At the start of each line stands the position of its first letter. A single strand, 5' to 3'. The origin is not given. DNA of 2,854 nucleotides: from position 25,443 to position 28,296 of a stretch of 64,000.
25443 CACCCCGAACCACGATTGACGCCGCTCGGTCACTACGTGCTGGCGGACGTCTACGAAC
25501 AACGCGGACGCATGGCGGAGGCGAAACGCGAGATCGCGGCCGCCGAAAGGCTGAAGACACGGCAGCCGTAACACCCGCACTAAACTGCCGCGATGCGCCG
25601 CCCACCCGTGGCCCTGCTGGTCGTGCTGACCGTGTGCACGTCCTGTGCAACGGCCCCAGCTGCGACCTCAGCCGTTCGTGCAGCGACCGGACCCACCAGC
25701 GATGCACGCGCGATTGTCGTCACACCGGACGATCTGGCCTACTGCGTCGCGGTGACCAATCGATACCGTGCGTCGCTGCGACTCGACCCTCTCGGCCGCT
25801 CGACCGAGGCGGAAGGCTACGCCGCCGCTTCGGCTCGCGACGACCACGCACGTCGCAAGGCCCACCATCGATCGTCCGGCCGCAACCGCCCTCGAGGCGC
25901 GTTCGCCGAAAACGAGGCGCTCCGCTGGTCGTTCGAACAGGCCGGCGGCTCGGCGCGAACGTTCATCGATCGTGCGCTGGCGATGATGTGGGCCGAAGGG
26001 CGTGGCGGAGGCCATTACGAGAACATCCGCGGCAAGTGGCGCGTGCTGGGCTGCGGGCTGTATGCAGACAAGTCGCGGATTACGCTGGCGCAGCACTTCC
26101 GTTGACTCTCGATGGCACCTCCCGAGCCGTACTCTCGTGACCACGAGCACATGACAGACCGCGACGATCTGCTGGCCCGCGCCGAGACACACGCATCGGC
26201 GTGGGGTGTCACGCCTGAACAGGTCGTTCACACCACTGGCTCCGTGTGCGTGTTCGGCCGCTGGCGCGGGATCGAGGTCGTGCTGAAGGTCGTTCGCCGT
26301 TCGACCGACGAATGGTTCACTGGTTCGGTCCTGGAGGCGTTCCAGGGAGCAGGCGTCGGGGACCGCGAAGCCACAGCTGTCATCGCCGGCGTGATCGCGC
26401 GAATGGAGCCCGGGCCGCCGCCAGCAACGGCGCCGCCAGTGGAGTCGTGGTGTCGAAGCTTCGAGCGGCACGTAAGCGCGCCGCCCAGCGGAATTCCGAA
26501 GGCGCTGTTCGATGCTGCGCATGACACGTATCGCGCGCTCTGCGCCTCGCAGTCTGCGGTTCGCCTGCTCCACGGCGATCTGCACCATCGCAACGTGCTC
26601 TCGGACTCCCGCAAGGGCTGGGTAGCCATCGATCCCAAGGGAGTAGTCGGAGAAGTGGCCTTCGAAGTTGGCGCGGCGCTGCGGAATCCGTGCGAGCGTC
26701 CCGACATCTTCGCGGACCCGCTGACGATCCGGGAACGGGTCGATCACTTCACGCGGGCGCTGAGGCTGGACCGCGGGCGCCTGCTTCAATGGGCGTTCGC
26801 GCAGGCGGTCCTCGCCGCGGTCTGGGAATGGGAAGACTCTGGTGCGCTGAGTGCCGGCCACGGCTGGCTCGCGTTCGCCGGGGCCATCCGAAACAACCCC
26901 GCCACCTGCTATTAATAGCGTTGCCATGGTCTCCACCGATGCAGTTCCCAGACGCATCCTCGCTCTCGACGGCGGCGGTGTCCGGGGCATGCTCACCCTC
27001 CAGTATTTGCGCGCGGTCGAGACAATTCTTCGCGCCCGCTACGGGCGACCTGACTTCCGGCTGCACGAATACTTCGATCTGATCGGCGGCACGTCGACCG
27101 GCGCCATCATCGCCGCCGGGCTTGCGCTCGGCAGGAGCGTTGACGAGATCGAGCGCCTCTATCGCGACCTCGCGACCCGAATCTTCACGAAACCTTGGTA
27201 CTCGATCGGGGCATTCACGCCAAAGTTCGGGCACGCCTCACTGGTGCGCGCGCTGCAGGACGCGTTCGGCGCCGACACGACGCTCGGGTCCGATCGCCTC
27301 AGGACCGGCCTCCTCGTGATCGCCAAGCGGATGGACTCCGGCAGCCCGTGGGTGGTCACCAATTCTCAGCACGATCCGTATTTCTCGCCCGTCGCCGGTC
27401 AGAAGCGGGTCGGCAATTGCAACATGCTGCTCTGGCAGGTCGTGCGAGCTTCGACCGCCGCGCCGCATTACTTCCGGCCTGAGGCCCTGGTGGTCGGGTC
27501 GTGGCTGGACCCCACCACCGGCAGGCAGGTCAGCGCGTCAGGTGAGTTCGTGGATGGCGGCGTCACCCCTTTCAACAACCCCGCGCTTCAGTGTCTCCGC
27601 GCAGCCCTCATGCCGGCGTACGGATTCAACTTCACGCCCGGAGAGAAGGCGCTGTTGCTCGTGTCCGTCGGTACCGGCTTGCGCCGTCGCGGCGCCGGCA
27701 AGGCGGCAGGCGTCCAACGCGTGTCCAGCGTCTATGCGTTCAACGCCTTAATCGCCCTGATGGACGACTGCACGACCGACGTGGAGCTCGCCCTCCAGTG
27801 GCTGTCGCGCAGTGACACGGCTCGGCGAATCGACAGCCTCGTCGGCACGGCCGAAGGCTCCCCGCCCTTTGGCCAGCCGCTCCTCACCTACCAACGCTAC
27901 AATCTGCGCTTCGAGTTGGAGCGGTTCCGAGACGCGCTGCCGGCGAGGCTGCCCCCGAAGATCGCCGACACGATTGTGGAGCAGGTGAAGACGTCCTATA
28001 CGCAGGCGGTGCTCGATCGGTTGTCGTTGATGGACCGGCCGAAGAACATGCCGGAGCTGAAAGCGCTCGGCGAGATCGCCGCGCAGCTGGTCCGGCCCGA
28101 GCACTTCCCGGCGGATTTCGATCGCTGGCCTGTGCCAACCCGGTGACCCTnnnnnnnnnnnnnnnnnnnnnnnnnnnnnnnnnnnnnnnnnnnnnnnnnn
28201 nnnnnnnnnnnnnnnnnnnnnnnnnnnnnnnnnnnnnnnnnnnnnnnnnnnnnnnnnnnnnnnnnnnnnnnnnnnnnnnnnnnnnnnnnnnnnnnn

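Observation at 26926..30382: Patatin phospholipase / TIR-TPR / tandem-SLATT cassette: candidate uncharacterised TIR-based abortive-infection (Thoeris/CBASS-like) system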

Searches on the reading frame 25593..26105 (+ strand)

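Call 3: search_protein_families(library=pfam, proteins=[window:25593-26105:+], max_evalue=0.1)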
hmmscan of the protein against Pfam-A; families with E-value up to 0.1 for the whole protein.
window:25593-26105:+ (170 aa): 1 family
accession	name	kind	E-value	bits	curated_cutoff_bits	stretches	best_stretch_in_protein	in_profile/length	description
PF00188.32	CAP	-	2.1e-05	25.8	21.1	1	53-162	2-108/117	Cysteine-rich secretory protein family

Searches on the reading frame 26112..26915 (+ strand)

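Call 3: search_protein_families(library=pfam, proteins=[window:26112-26915:+], max_evalue=0.1)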
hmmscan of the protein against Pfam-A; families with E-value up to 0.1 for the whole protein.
window:26112-26915:+ (267 aa): 3 families
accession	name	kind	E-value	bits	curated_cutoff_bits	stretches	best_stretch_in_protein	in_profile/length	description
PF04655.20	APH_6_hur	-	7.3e-36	124.2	27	1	83-242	90-251/252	Aminoglycoside/hydroxyurea antibiotic resistance kinase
PF01636.29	APH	-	5e-05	23.6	23.2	1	133-194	150-214/239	Phosphotransferase enzyme family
PF03881.20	Fructosamin_kin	-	0.02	14.5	22.4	1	142-186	180-224/288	Fructosamine kinase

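Call 4: search_protein_families(library=padloc, proteins=[window:26112-26915:+], max_evalue=0.1)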
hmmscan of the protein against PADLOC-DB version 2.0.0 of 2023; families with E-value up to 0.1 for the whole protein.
window:26112-26915:+ (267 aa): 0 families

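Call 8: search_protein_families(library=ncbifam, proteins=[window:26112-26915:+], max_evalue=0.01)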
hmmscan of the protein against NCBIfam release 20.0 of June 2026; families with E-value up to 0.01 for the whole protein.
window:26112-26915:+ (267 aa): 5 families
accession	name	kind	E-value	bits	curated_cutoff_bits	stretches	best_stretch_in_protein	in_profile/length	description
NF012171.0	APH_6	equivalog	1.2e-31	110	325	1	82-243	88-252/270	APH(6)-I family aminoglycoside O-phosphotransferase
NF033614.1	APH_6_Ic_gen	exception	1.6e-21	76.5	460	1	131-244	143-259/278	APH(6)-I family aminoglycoside O-phosphotransferase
NF012160.0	APH_6_Steno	exception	4.3e-20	71.7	550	1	84-243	91-250/270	APH(6) family putative aminoglycoside O-phosphotransferase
NF000011.2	APH_6_Ic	exception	2e-15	56.5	500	1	84-243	100-258/280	aminoglycoside O-phosphotransferase APH(6)-Ic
TIGR01767.2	MTRK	equivalog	0.0036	16.4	275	1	151-193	227-269/401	S-methyl-5-thioribose kinase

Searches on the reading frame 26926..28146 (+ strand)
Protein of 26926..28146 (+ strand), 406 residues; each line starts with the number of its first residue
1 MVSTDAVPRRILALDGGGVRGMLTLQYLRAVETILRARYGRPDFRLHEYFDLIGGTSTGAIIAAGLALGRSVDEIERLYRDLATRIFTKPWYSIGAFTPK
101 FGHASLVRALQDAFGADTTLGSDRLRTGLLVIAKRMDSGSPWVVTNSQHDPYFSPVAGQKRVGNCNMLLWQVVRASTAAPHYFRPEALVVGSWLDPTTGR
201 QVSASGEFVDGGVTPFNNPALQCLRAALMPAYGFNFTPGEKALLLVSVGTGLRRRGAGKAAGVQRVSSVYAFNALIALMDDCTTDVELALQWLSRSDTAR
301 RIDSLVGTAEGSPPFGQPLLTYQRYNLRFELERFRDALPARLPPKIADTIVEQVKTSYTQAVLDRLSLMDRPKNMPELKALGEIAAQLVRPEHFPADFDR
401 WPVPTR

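Call 3: search_protein_families(library=pfam, proteins=[window:26926-28146:+], max_evalue=0.1)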
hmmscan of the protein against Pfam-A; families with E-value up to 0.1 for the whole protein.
window:26926-28146:+ (406 aa): 1 family
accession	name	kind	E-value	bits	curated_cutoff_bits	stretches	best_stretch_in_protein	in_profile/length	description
PF01734.28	Patatin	-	1.7e-24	87.5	27.7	1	12-222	1-189/191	Patatin-like phospholipase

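Call 4: search_protein_families(library=padloc, proteins=[window:26926-28146:+], max_evalue=0.1)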
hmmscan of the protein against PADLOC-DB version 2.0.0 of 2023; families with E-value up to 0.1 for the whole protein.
window:26926-28146:+ (406 aa): 4 families
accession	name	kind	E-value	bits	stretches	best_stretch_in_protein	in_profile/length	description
PDLC00758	Effector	-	9.3e-44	148.1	1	9-277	6-242/331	Phospholipase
PDLC00757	Effector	-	3.9e-34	116.5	1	7-303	8-272/331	Phospholipase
PDLC00755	Effector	-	5.7e-24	82.8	1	8-252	10-218/311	Phospholipase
PDLC00756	Effector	-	0.00028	18.2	1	65-188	2-117/280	Phospholipase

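Call 8: search_protein_families(library=ncbifam, proteins=[window:26926-28146:+], max_evalue=0.01)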
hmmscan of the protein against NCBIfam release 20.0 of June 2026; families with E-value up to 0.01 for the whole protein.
window:26926-28146:+ (406 aa): 2 families
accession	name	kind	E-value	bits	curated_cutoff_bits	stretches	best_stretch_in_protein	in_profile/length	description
NF041079.1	CBASS_lipase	equivalog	1.6e-32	113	200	1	10-256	2-212/317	CBASS cGAMP-activated phospholipase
NF053870.1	DS2_1_antiphage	equivalog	1.3e-23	83.8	400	1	10-252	1-207/299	anti-phage phospholipase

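Call 44: find_homologous_proteins(query=window:26926-28146:+, max_evalue=1e-10)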
Query window:26926-28146:+ (406 aa): 7822 proteins with E <= 1e-10 among 8000 candidates; the best 120 are listed.
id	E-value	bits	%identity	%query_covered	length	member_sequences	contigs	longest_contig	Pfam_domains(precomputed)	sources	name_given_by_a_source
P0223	2.4e-256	868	95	100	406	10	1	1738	PF01734.28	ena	-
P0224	1.3e-202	691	74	100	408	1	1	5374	PF01734.28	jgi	jgi:predicted acylesterase/phospholipase RssA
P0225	4.6e-202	689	77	98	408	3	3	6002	PF01734.28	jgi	jgi:predicted acylesterase/phospholipase RssA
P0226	9.0e-187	639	72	98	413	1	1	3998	PF01734.28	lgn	-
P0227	1.2e-132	461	56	98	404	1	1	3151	PF01734.28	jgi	jgi:uncharacterized protein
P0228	7.3e-132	458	56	96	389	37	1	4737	PF01734.28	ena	-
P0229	4.1e-131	456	55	96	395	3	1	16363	PF01734.28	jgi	jgi:uncharacterized protein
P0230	6.0e-131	455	53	97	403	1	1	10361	PF01734.28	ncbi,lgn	-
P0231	8.4e-131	455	57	97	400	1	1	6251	PF01734.28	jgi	jgi:predicted acylesterase/phospholipase RssA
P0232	8.5e-131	455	58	93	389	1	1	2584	PF01734.28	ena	-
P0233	3.4e-130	453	55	98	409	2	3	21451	PF01734.28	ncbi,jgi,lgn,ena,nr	ncbi:MAG: patatin-like phospholipase family protein [Nitrospirota bacterium]|nr:patatin-like phospho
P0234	2.1e-129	450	54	96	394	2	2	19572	PF01734.28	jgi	jgi:hypothetical protein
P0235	6.7e-128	445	55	97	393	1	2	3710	PF01734.28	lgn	-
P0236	5.9e-127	442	53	96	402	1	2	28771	PF01734.28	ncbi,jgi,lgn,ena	-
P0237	1.5e-126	441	55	96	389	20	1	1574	PF01734.28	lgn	-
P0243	6.0e-124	432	54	97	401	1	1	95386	PF01734.28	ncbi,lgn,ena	-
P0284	3.8e-94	334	48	98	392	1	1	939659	PF01734.28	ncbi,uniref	ncbi:patatin-like phospholipase family protein [Variovorax robiniae]|uniref:Patatin-like phospholipa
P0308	2.9e-92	328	45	98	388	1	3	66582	PF01734.28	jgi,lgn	-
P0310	5.3e-92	327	47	96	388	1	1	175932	PF01734.28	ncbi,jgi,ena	jgi:hypothetical protein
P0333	5.4e-91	324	46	97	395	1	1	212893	PF01734.28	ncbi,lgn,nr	ncbi:MAG: patatin-like phospholipase family protein [Proteobacteria bacterium]|nr:patatin-like phosp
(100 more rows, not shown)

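Call 45: find_encoding_contigs(protein=P0284, flank=5000, max_places=2)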
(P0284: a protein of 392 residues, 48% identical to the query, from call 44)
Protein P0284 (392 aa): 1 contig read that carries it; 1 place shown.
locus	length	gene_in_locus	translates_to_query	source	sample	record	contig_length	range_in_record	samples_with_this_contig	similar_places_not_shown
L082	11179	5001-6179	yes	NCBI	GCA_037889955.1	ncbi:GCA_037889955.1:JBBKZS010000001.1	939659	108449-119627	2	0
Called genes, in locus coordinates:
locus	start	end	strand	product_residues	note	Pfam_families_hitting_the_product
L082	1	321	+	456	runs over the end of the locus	PF07690:MFS_1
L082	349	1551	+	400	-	PF02515:CoA_transf_3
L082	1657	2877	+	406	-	PF02515:CoA_transf_3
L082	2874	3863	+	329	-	PF00682:HMGL-like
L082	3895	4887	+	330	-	PF03401:TctC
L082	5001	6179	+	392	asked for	PF01734:Patatin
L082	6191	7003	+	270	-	PF01209:Ubie_methyltran, PF13489:Methyltransf_23 (weak), PF13847:Methyltransf_31, PF08241:Methyltransf_11, PF08242:Methyltransf_12, PF13649:Methyltransf_25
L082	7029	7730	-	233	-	PF00106:adh_short, PF13561:adh_short_C2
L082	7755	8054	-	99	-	-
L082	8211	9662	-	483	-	PF00070:Pyr_redox (faint), PF00743:FMO-like, PF01266:DAO (faint), PF01946:Thi4 (faint), PF07992:Pyr_redox_2 (weak), PF13450:NAD_binding_8, PF13738:Pyr_redox_3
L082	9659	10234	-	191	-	PF00903:Glyoxalase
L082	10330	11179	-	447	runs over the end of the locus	PF07690:MFS_1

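Call 46: find_encoding_contigs(protein=P0310, flank=5000, max_places=2)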
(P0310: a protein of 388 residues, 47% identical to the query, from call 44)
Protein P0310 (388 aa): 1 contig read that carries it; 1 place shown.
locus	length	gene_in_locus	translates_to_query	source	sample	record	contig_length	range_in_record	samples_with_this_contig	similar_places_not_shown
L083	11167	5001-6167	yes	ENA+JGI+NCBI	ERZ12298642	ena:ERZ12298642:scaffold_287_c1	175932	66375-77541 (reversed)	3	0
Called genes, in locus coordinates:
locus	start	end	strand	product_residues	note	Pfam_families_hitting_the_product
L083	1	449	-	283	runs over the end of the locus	PF01790:LGT (weak), PF00578:AhpC-TSA, PF08534:Redoxin, PF13098:Thioredoxin_2 (weak), PF00085:Thioredoxin (faint), PF13905:Thioredoxin_8 (weak)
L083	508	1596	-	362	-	PF00753:Lactamase_B, PF00581:Rhodanese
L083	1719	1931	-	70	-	-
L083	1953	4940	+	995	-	-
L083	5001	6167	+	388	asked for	PF01734:Patatin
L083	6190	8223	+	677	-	PF20308:TPR-S (weak)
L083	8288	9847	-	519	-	-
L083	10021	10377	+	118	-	PF01022:HTH_5, PF12840:HTH_20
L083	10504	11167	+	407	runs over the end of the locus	PF25917:BSH_RND, PF25973:BSH_CzcB, PF25876:HH_MFP_RND, PF25944:Beta-barrel_RND (faint), PF25954:Beta-barrel_RND_2, PF25990:Beta-barrel_YknX, PF25967:RND-MFP_C (faint)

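Call 47: find_encoding_contigs(protein=P0243, flank=6000, max_places=2)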
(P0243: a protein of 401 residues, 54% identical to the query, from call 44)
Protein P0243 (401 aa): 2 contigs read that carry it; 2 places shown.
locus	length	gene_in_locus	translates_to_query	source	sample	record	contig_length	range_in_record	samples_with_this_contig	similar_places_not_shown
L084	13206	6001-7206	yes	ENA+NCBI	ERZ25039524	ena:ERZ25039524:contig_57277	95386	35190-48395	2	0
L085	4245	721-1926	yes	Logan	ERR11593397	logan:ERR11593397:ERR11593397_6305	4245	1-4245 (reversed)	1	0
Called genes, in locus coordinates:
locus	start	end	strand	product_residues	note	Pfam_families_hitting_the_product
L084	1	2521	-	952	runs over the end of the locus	PF13365:Trypsin_2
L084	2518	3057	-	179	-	-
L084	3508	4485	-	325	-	PF20030:bpMoxR (faint), PF00004:AAA, PF07728:AAA_5, PF07724:AAA_2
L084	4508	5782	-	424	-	PF13676:TIR_2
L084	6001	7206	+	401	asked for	PF01734:Patatin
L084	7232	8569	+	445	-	PF13676:TIR_2, PF13174:TPR_6 (faint), PF13428:TPR_14 (faint), PF23914:TPR_CcmH_CycH (faint), PF00515:TPR_1 (faint), PF14559:TPR_19 (weak), PF13432:TPR_16 (weak), PF14559:TPR_19 (weak), +4 more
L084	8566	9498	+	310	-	PF14015:DUF4231, PF18181:SLATT_1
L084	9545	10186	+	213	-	PF00180:Iso_dh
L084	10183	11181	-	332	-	PF00201:UDPGT, PF06722:EryCIII-like_C, PF04101:Glyco_tran_28_C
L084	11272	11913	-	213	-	PF08264:Anticodon_1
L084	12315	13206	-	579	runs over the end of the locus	PF00133:tRNA-synt_1, PF09334:tRNA-synt_1g, PF13603:tRNA-synt_1_2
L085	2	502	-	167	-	?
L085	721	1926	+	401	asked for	PF01734:Patatin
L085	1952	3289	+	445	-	PF13676:TIR_2, PF13174:TPR_6 (faint), PF13428:TPR_14 (faint), PF23914:TPR_CcmH_CycH (faint), PF00515:TPR_1 (faint), PF14559:TPR_19 (weak), PF13432:TPR_16 (weak), PF14559:TPR_19 (weak), +4 more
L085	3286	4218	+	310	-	PF14015:DUF4231, PF18181:SLATT_1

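Call 60: search_protein_families(library=pfam, proteins=[L083:6190-8223:+, L083:1953-4940:+, L084:4508-5782:-, L084:2518-3057:-], max_evalue=0.01)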
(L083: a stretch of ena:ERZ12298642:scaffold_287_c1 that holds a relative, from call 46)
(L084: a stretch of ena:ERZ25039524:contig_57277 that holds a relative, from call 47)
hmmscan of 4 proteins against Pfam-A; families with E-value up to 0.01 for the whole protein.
L083:6190-8223:+ (677 aa): 1 family
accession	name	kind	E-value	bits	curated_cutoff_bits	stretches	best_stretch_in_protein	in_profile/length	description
PF20308.4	TPR-S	-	2.8e-07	31.5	27.6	1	215-340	4-101/102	Tetratricopeptide Repeats-Sensor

L083:1953-4940:+ (995 aa): 0 families

L084:4508-5782:- (424 aa): 2 families
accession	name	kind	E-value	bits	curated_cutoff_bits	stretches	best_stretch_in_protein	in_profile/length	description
PF13676.11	TIR_2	-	2.3e-09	38.2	28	1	27-107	16-93/122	TIR domain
PF01582.25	TIR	-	0.0011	19.2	21.3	1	25-113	19-105/179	TIR domain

L084:2518-3057:- (179 aa): 0 families

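Call 77: find_encoding_contigs(protein=P0333, flank=4000, max_places=1)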
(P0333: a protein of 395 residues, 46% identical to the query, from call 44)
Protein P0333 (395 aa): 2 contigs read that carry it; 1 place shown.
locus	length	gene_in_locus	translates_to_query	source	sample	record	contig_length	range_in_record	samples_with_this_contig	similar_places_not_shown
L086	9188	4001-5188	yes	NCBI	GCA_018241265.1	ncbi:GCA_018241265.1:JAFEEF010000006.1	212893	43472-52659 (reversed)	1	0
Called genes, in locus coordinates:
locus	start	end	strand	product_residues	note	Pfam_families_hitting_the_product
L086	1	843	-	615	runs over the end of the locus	PF07804:HipA_C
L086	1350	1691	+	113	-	-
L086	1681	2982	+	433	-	PF13657:Couple_hipA (weak), PF07804:HipA_C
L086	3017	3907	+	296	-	PF01149:Fapy_DNA_glyco, PF06831:H2TH, PF06827:zf-FPG_IleRS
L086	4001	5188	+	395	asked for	PF01734:Patatin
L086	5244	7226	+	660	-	PF13428:TPR_14 (faint), PF20308:TPR-S, PF13281:MAP3K_TRAF_bd (weak)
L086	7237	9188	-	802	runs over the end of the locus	PF08448:PAS_4, PF00990:GGDEF, PF00563:EAL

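Call 78: find_encoding_contigs(protein=P0308, flank=4000, max_places=1)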
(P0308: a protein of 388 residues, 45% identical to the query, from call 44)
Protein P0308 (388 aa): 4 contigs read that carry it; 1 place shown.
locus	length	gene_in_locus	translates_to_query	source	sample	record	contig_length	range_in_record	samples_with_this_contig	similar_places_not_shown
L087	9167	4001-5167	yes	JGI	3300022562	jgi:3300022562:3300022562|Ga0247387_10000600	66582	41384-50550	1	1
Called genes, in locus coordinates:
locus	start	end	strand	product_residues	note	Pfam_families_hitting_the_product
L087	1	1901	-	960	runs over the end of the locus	PF20703:nSTAND1, PF13191:AAA_16 (weak), PF03781:FGE-sulfatase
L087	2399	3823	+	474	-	-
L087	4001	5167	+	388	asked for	PF01734:Patatin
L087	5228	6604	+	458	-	PF13281:MAP3K_TRAF_bd, PF20308:TPR-S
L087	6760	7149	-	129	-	PF14083:PGDYG (faint)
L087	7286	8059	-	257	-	PF03366:YEATS, PF20305:pYEATS, PF13676:TIR_2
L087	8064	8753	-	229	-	-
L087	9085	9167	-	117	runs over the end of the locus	-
